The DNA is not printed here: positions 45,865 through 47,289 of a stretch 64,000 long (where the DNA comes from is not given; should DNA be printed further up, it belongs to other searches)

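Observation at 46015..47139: Only intact PAL-like NHL propeller; positional equivalent of the PHM-like gene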

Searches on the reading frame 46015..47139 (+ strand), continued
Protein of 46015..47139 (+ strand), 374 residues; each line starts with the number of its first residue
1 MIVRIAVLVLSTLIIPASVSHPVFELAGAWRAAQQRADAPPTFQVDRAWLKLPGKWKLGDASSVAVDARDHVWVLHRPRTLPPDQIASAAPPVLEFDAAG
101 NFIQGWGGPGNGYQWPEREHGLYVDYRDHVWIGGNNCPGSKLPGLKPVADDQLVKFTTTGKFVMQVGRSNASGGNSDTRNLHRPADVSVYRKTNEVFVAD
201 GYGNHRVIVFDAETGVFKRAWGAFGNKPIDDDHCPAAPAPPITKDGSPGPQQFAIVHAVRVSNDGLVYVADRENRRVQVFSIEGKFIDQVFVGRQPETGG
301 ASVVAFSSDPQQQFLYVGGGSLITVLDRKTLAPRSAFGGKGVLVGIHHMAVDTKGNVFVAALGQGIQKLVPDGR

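Call 13: find_encoding_contigs(protein=P0058, flank=8000, max_places=3)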
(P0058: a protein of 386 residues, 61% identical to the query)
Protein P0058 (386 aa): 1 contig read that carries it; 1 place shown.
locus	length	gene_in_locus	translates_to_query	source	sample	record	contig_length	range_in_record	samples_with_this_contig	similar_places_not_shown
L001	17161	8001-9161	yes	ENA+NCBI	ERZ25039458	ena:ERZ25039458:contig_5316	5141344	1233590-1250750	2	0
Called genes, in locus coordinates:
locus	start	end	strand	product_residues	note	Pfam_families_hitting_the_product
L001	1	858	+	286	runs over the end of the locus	-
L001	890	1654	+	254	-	-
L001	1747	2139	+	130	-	PF19649:DUF6152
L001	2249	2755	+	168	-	-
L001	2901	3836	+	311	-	PF20349:DUF6644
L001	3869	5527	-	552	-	PF08450:SGL (faint), PF13620:CarboxypepD_reg, PF24684:Vgb_lyase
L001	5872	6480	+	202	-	-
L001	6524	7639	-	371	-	PF00753:Lactamase_B, PF23023:Anti-Pycsar_Apyc1 (weak)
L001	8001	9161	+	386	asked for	PF17170:DUF5128 (faint), PF01436:NHL (weak)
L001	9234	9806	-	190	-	-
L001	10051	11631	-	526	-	PF13620:CarboxypepD_reg, PF13715:CarbopepD_reg_2, PF07494:Reg_prop (faint), PF08450:SGL (faint), PF24684:Vgb_lyase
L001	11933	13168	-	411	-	PF13011:LZ_Tnp_IS481 (weak), PF13384:HTH_23 (weak), PF13518:HTH_28, PF13551:HTH_29 (weak), PF13565:HTH_32, PF00665:rve, PF13683:rve_3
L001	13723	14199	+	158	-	-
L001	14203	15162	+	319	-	PF16811:TAtT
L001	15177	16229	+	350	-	PF03480:DctP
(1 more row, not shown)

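Call 14: find_encoding_contigs(protein=P0079, flank=8000, max_places=3)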
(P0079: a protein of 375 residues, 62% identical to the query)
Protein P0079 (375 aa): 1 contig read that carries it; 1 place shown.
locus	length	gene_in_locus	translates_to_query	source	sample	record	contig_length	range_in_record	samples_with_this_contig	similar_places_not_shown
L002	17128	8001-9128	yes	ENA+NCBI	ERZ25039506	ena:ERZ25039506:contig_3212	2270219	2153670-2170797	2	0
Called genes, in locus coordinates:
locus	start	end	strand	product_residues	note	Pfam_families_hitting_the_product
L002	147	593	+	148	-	-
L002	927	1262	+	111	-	PF03551:PadR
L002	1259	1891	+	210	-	-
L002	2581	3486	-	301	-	PF14319:Zn_Tnp_IS91, PF04986:Y2_Tnp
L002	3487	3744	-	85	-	PF00589:Phage_integrase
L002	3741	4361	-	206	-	PF13495:Phage_int_SAM_4, PF02899:Phage_int_SAM_1 (weak), PF00589:Phage_integrase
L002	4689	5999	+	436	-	PF01979:Amidohydro_1, PF07969:Amidohydro_3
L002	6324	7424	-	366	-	PF01548:DEDD_Tnp_IS110, PF02371:Transposase_20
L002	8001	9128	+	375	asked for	PF07494:Reg_prop (faint), PF01436:NHL (faint)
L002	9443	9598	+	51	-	-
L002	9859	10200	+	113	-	PF03544:TonB_C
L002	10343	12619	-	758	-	PF20256:MoCoBD_2, PF02738:MoCoBD_1, PF20256:MoCoBD_2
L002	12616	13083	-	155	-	PF00111:Fer2 (weak), PF01799:Fer2_2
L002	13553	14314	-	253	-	PF00174:Oxidored_molyb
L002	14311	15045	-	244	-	PF01292:Ni_hydr_CYTB, PF14358:DUF4405 (faint)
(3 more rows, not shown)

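Call 15: find_encoding_contigs(protein=P0002, flank=10000, max_places=2)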
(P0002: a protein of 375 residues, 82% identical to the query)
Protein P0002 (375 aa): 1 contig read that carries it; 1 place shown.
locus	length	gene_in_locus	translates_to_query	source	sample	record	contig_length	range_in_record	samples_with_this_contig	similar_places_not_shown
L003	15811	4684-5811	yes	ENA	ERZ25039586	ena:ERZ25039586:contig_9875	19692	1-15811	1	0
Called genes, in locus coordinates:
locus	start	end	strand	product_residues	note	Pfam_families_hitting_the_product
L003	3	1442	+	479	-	?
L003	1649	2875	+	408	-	PF25183:OMP_b-brl_4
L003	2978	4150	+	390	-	PF02239:Cytochrom_D1 (weak), PF21783:YNCE (faint), PF23414:Beta-prop_EML_2 (faint), PF25174:Beta-prop_THOC3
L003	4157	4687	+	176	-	PF00355:Rieske (weak)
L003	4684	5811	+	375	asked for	PF01436:NHL (faint)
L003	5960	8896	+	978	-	PF13620:CarboxypepD_reg, PF13715:CarbopepD_reg_2 (weak), PF25183:OMP_b-brl_4, PF00593:TonB_dep_Rec_b-barrel, PF25183:OMP_b-brl_4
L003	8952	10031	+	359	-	PF02239:Cytochrom_D1 (faint), PF21783:YNCE (faint), PF25174:Beta-prop_THOC3 (faint)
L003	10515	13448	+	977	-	PF13620:CarboxypepD_reg, PF07715:Plug (weak), PF25183:OMP_b-brl_4, PF00593:TonB_dep_Rec_b-barrel, PF25183:OMP_b-brl_4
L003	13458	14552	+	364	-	PF21783:YNCE (faint), PF02239:Cytochrom_D1 (faint), PF08450:SGL (faint), PF25174:Beta-prop_THOC3 (faint), PF07676:PD40 (faint), PF10282:Lactonase (weak)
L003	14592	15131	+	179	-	-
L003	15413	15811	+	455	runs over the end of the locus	-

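Call 16: find_encoding_contigs(protein=P0003, flank=10000, max_places=2)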
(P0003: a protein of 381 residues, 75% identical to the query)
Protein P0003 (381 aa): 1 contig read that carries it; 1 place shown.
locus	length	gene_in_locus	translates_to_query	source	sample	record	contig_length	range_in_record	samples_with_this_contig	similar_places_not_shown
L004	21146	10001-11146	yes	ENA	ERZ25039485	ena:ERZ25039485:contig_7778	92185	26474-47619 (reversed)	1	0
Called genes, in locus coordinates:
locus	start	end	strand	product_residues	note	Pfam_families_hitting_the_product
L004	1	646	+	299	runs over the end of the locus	-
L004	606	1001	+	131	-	PF00400:WD40 (weak), PF25174:Beta-prop_THOC3 (weak), PF25175:Beta-prop_WDR5 (weak)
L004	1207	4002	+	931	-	PF00593:TonB_dep_Rec_b-barrel (weak), PF25183:OMP_b-brl_4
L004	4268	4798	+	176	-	PF01872:RibD_C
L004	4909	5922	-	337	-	PF25183:OMP_b-brl_4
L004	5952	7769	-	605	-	PF13620:CarboxypepD_reg, PF25183:OMP_b-brl_4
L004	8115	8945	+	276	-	PF13669:Glyoxalase_4 (faint), PF18029:Glyoxalase_6 (faint), PF00903:Glyoxalase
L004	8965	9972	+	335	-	PF00753:Lactamase_B (faint)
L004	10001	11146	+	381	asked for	PF01436:NHL (faint), PF07494:Reg_prop (faint)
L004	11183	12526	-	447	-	PF22807:TrAA12, PF23500:DUF7133 (faint), PF07995:GSDH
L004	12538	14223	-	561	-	PF23357:DUF7088, PF09822:ABC_transp_aux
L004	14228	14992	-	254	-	PF12679:ABC2_membrane_2, PF12698:ABC2_membrane_3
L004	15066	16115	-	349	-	PF03328:HpcH_HpaI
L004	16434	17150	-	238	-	PF07586:HXXSHH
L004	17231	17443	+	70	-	-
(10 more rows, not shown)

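Call 17: find_encoding_contigs(protein=P0006, flank=10000, max_places=2)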
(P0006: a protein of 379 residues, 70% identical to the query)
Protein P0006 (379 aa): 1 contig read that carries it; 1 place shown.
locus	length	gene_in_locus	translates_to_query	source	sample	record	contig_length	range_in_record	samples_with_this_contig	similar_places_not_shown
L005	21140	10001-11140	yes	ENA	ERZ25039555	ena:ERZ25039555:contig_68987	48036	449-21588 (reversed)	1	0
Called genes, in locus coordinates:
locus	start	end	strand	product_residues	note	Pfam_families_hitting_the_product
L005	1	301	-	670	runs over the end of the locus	-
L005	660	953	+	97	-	-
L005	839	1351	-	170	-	-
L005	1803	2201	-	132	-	-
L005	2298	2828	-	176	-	-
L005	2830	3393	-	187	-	-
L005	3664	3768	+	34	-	-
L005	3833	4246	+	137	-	-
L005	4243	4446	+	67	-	-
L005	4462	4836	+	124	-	-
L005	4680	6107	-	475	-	PF20248:DUF6603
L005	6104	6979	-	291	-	-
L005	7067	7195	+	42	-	-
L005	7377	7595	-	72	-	-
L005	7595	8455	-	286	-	-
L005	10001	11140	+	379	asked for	PF01436:NHL (faint)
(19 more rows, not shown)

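Call 20: search_solved_structures(query=A1, max_evalue=0.001, show_alignments=3)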
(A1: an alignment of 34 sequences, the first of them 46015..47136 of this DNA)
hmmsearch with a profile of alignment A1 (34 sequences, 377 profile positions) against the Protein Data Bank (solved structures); distinct sequences matched with E-value up to 0.001: 18.
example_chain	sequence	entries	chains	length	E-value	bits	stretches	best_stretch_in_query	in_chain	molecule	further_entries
6d69_A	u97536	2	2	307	2.4e-27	98.8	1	259-289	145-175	NHL Repeat Region of D. melanogaster Thin | Thin, isoform D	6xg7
3fvz_A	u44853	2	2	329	6e-19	71.2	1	159-304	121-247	Peptidyl-glycine alpha-amidating monooxygenase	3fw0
8j72_A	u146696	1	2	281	6e-18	67.9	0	245-290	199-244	E3 ubiquitin-protein ligase TRIM71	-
7qrx_A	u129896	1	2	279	6.2e-17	64.6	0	245-290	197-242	E3 ubiquitin-protein ligase TRIM71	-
9jur_A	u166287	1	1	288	6.8e-17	64.4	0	245-290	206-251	E3 ubiquitin-protein ligase TRIM71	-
5wm0_A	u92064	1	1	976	1e-16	63.8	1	159-304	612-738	Peptidyl-glycine alpha-amidating monooxygenase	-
7b2r_A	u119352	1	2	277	2.1e-15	59.5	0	245-306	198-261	Tripartite motif-containing protein 2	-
7b96_A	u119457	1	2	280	2.3e-15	59.4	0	245-306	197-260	Isoform 2 of Tripartite motif-containing protein 2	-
7qrv_A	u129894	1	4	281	2.5e-15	59.3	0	245-306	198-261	Tripartite motif-containing protein 2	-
6fpt_A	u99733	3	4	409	2.5e-15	59.3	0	247-289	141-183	E3 ubiquitin-protein ligase TRIM71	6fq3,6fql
7qrw_A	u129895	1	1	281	6.4e-14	54.6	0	246-306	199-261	Isoform 4 of Tripartite motif-containing protein 3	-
8suc_A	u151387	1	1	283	7.4e-07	31.4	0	264-290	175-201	NHL (Ring finger b-box coiled coil) domain containing protein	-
6rej_A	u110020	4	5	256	6.1e-06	28.4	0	257-367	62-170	Pizza6-SH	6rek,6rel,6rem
5ex7_A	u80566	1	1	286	2.3e-05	26.5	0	260-289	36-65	Brain tumor protein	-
4zlr_A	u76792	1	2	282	2.8e-05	26.2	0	260-291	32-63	Brain tumor protein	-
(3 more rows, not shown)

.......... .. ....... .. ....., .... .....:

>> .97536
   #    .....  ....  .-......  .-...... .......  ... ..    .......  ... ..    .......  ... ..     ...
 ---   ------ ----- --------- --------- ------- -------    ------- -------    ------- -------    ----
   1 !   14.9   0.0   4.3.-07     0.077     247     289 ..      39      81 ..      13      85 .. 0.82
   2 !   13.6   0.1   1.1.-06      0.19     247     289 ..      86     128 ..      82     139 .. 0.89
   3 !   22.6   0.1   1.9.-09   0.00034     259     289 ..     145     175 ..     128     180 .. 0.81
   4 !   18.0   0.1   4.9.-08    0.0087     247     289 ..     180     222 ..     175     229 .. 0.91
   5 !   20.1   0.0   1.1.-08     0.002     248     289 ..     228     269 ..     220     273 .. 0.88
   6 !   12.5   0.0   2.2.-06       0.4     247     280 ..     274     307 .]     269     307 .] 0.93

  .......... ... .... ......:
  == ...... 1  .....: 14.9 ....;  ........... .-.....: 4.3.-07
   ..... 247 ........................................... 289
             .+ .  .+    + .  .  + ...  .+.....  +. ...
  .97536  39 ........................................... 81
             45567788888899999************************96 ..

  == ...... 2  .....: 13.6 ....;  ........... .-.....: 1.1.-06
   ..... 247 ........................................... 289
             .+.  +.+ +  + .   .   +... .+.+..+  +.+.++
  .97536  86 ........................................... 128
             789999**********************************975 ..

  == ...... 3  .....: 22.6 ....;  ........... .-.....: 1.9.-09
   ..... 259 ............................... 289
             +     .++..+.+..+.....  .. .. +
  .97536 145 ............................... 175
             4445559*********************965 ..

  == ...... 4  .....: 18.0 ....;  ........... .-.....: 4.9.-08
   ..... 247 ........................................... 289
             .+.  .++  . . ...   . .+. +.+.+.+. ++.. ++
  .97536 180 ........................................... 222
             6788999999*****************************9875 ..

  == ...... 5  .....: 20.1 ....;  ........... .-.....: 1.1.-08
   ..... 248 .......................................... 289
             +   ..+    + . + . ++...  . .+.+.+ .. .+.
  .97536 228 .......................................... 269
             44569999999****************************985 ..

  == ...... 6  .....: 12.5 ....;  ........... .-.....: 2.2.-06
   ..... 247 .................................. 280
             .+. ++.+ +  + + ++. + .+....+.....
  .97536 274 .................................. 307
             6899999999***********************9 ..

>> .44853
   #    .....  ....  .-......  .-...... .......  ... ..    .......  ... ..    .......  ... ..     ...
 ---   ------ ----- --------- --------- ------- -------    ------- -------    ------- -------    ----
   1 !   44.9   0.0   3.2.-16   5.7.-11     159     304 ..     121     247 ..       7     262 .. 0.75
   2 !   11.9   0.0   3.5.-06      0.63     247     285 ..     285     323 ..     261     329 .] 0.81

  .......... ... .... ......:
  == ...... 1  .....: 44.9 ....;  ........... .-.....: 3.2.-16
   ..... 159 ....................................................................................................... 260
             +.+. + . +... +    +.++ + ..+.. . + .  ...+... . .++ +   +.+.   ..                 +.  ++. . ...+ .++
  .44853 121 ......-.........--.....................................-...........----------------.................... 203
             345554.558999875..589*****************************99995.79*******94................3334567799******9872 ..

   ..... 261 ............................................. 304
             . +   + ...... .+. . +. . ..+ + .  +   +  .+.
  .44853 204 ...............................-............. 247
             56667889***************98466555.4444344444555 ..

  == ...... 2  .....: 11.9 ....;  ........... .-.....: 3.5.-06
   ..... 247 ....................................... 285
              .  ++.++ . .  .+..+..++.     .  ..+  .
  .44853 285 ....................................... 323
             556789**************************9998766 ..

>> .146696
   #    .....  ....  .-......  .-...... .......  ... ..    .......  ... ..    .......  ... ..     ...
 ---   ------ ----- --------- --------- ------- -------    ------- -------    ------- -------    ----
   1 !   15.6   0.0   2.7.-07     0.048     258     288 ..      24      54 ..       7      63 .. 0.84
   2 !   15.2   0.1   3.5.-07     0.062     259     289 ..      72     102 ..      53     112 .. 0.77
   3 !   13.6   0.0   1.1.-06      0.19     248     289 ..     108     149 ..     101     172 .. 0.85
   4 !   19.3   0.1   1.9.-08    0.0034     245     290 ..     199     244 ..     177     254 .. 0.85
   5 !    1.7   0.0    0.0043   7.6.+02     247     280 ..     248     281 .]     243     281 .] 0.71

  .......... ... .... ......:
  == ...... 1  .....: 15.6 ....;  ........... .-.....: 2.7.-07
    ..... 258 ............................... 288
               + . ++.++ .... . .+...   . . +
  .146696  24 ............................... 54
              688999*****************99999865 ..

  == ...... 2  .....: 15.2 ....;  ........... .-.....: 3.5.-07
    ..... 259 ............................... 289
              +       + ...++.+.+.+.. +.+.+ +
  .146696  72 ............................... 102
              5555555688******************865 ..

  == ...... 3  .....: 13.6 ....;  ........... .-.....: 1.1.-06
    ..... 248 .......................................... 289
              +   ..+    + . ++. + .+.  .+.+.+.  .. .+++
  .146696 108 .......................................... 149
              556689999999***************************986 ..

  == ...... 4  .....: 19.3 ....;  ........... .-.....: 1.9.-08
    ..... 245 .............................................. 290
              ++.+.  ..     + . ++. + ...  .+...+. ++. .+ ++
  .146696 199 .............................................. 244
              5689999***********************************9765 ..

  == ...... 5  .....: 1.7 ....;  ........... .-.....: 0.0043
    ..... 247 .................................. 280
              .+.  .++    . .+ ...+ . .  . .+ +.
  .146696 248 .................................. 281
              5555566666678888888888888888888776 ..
